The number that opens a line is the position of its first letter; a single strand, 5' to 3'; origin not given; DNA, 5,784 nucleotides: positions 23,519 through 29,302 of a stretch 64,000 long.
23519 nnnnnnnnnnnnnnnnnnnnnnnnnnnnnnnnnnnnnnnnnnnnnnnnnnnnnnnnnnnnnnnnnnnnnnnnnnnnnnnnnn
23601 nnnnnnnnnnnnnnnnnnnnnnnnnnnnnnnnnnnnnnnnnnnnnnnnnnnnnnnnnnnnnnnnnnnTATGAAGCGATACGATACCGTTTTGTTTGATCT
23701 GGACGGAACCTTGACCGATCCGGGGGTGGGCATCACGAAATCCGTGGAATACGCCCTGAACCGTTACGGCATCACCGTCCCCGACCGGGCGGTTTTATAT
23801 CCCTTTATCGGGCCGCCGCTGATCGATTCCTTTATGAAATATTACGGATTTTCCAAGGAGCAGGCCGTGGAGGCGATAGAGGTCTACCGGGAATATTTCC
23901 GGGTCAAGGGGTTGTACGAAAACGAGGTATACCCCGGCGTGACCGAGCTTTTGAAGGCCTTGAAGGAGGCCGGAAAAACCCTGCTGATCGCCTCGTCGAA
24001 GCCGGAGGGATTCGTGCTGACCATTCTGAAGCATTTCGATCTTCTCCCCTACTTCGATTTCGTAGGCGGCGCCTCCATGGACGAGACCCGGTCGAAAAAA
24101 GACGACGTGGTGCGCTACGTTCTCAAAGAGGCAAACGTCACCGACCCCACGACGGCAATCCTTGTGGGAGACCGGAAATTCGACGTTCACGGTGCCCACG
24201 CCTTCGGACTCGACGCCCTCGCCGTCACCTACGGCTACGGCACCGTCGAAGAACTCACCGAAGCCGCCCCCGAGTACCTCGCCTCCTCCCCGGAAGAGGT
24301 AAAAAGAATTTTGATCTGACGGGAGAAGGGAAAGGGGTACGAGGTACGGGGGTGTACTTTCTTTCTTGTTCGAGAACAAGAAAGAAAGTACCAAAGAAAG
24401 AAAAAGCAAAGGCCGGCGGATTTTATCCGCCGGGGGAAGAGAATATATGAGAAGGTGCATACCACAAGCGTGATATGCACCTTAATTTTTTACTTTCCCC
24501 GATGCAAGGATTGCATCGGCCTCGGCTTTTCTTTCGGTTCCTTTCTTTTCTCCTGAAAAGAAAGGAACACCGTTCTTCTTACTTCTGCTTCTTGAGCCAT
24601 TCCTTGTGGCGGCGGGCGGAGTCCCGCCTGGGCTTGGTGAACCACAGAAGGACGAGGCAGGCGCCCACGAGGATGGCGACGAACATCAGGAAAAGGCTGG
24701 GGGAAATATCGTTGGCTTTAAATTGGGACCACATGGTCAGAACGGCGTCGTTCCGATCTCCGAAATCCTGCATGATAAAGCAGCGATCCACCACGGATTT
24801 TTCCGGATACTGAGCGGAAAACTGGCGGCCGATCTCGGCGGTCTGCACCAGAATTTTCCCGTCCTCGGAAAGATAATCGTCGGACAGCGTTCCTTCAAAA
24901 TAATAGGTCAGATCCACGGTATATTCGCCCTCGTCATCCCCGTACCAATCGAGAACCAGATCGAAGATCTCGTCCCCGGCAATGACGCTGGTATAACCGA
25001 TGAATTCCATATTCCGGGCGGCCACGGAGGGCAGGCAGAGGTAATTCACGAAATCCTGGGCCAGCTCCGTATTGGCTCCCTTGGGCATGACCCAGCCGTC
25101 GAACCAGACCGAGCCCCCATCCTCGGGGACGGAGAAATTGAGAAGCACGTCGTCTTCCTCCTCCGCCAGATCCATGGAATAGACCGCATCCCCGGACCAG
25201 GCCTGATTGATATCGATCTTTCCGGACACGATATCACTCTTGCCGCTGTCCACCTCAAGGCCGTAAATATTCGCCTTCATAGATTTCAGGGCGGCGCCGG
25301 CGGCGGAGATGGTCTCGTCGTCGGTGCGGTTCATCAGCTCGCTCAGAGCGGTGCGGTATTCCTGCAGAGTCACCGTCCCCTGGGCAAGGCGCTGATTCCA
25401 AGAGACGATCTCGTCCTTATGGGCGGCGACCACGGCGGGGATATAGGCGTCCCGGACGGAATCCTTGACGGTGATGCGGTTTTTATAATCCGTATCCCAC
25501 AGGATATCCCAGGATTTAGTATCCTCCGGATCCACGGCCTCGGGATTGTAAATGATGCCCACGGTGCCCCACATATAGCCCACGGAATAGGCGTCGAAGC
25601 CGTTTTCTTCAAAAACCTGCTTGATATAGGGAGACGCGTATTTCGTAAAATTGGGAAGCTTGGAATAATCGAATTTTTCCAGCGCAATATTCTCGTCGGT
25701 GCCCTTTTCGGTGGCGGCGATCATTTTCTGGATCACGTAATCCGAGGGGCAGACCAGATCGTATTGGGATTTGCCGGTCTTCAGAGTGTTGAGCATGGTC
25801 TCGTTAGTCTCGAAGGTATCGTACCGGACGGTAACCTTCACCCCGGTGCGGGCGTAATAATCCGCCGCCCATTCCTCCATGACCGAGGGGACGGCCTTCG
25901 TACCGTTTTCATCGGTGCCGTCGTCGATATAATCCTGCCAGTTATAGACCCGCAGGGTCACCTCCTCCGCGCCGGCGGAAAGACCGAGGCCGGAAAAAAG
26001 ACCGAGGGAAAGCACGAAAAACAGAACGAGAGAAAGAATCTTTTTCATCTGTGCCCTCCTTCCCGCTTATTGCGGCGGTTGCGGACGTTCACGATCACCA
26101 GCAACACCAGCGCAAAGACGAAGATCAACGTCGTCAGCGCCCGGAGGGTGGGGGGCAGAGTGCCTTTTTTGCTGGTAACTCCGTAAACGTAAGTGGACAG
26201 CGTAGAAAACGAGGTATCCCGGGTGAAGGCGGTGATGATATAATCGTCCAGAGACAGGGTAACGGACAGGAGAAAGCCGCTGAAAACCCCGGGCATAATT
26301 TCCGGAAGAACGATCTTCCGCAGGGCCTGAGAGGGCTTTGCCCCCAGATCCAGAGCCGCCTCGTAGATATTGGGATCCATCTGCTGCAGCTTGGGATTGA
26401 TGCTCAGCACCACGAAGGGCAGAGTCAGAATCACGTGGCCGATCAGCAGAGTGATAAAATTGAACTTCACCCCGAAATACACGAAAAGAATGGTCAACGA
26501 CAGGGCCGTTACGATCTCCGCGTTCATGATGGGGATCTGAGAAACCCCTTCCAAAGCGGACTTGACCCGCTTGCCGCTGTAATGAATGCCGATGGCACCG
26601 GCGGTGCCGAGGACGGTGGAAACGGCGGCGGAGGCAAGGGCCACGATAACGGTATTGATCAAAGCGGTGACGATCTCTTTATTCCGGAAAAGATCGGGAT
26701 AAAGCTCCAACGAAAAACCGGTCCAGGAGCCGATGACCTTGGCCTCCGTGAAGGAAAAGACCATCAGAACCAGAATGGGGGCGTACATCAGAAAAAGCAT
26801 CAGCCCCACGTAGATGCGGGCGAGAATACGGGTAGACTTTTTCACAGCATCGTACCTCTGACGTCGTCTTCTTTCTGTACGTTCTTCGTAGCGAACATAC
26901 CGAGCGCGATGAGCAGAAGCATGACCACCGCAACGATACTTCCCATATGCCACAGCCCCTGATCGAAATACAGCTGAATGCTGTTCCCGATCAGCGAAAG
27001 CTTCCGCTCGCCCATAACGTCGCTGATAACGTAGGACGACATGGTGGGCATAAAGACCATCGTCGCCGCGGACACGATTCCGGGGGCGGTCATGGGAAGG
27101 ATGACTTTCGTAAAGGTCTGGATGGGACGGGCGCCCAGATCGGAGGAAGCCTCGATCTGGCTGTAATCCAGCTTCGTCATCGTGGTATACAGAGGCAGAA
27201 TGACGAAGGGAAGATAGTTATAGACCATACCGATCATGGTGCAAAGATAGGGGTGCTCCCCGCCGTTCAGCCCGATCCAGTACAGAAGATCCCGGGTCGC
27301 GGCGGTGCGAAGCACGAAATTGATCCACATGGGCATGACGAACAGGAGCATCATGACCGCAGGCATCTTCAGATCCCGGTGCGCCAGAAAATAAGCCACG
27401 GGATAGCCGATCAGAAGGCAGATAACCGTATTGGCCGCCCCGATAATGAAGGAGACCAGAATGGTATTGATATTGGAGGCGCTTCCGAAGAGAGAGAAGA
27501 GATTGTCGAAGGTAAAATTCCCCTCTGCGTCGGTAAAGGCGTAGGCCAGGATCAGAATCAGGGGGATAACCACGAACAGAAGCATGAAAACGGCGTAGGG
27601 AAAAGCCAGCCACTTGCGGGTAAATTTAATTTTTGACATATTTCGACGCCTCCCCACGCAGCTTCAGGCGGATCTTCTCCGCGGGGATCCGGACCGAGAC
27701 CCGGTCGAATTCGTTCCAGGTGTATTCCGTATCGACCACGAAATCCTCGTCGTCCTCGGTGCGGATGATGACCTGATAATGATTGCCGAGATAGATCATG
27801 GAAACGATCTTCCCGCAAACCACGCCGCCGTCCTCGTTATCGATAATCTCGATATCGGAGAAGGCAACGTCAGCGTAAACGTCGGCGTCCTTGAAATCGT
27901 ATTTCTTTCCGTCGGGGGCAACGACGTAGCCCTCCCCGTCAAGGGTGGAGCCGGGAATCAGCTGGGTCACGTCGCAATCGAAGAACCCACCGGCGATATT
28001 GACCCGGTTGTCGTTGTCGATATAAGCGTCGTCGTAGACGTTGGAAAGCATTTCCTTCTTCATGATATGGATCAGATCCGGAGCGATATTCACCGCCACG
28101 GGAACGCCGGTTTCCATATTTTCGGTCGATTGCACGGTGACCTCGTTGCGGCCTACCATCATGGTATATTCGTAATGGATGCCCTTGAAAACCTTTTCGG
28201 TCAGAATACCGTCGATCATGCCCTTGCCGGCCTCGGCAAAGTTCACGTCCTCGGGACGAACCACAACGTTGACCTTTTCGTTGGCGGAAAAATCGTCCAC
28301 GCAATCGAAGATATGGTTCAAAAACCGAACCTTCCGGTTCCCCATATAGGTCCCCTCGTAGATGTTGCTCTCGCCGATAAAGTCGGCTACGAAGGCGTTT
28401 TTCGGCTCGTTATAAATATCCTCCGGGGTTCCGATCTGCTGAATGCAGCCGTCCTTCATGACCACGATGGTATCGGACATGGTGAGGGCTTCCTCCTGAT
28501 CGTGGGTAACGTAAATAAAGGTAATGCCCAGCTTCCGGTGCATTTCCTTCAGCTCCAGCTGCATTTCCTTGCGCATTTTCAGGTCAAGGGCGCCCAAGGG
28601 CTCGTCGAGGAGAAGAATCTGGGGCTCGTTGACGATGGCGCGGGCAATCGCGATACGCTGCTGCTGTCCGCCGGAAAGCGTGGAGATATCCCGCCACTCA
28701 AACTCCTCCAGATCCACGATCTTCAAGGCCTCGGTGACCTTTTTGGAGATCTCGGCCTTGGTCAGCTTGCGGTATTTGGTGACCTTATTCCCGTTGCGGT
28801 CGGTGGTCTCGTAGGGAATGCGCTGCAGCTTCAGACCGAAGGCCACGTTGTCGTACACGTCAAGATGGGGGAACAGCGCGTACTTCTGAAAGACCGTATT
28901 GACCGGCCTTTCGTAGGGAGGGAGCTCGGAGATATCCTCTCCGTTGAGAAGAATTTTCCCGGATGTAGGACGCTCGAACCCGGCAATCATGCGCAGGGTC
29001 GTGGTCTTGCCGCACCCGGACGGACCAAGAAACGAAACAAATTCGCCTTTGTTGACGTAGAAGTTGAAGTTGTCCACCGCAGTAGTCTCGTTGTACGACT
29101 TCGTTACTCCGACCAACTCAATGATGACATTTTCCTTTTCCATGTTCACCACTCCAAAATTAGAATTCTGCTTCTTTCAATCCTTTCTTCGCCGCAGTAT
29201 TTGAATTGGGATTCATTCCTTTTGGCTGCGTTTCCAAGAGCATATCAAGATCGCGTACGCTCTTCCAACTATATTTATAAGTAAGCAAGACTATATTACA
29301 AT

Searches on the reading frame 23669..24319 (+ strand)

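Call 21: search_protein_families(library=pfam, proteins=[window:23669-24319:+], max_evalue=0.001)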
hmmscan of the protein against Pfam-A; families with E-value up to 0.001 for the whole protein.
window:23669-24319:+ (216 aa): 5 families
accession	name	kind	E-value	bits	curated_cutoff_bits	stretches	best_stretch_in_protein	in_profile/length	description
PF13419.12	HAD_2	-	2.9e-30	106.1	23.8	1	7-186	1-178/178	Haloacid dehalogenase-like hydrolase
PF00702.32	Hydrolase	-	1.7e-20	74.7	26.4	1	4-180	1-191/191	haloacid dehalogenase-like hydrolase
PF12710.13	HAD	-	8.2e-08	33.3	27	1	7-174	1-186/189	haloacid dehalogenase-like hydrolase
PF13242.12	Hydrolase_like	-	1e-07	32.2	22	1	151-207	13-71/75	HAD-hyrolase-like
PF25109.1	HAD_PNKP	-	0.00017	22.1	27.6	0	73-189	17-141/143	Polynucleotide kinase PNKP phosphatase domain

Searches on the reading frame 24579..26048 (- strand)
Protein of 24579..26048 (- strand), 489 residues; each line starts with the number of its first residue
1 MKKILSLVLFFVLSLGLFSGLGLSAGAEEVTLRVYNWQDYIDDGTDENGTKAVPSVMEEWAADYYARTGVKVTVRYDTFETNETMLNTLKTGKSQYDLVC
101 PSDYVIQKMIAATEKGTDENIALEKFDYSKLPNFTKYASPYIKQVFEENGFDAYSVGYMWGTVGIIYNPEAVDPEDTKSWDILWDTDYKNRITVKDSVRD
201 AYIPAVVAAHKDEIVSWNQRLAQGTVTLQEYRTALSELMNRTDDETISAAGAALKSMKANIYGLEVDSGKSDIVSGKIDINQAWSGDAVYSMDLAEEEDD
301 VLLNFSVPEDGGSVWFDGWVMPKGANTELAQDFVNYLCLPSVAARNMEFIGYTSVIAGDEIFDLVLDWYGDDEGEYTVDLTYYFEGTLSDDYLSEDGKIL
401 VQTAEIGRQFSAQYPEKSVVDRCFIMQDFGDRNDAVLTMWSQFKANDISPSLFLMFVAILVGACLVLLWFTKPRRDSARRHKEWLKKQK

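Call 21: search_protein_families(library=pfam, proteins=[window:24579-26048:-], max_evalue=0.001)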
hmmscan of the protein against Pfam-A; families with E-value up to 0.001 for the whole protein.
window:24579-26048:- (489 aa): 3 families
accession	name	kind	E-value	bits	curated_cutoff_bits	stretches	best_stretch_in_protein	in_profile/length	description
PF13416.11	SBP_bac_8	-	1.1e-20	75.1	27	1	60-356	2-262/279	Bacterial extracellular solute-binding protein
PF13343.11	SBP_bac_6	-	5.5e-16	59.2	24.6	1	152-344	54-209/245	Bacterial extracellular solute-binding protein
PF13531.11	SBP_bac_11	-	3.4e-08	34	25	0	141-338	58-213/227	Bacterial extracellular solute-binding protein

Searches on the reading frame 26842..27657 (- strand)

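Call 21: search_protein_families(library=pfam, proteins=[window:26842-27657:-], max_evalue=0.001)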
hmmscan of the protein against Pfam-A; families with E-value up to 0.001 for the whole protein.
window:26842-27657:- (271 aa): 1 family
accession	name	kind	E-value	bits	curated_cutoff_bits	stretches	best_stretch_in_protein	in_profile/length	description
PF00528.27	BPD_transp_1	-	3.7e-08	33.8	26.4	1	96-260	14-178/184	Binding-protein-dependent transport system inner membrane component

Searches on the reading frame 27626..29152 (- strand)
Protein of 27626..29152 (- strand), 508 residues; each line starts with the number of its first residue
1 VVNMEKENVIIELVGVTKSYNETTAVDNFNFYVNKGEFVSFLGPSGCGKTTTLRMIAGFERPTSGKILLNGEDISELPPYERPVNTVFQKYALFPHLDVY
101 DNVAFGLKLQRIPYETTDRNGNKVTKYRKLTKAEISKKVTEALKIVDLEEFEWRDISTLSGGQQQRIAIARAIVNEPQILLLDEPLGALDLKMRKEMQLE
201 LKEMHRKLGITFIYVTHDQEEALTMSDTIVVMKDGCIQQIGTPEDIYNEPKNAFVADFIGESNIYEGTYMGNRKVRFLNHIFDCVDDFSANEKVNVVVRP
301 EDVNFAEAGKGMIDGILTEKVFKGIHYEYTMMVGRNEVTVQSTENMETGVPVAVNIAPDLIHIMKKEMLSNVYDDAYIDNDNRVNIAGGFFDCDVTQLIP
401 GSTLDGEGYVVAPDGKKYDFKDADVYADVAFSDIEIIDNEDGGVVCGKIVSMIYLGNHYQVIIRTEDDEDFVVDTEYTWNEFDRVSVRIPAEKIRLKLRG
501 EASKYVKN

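Call 21: search_protein_families(library=pfam, proteins=[window:27626-29152:-], max_evalue=0.001)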
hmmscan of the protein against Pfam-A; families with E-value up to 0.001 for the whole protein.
window:27626-29152:- (508 aa): 3 families
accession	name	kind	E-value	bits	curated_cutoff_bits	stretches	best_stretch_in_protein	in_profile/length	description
PF00005.33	ABC_tran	-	3.5e-37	128.5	25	1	27-186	2-136/137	ABC transporter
PF08402.16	TOBE_2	-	2.3e-09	37.7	21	0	296-363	1-75/76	TOBE domain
PF20720.3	nSTAND3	-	0.00042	20.5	27.2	0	20-57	1-38/155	Novel STAND NTPase 3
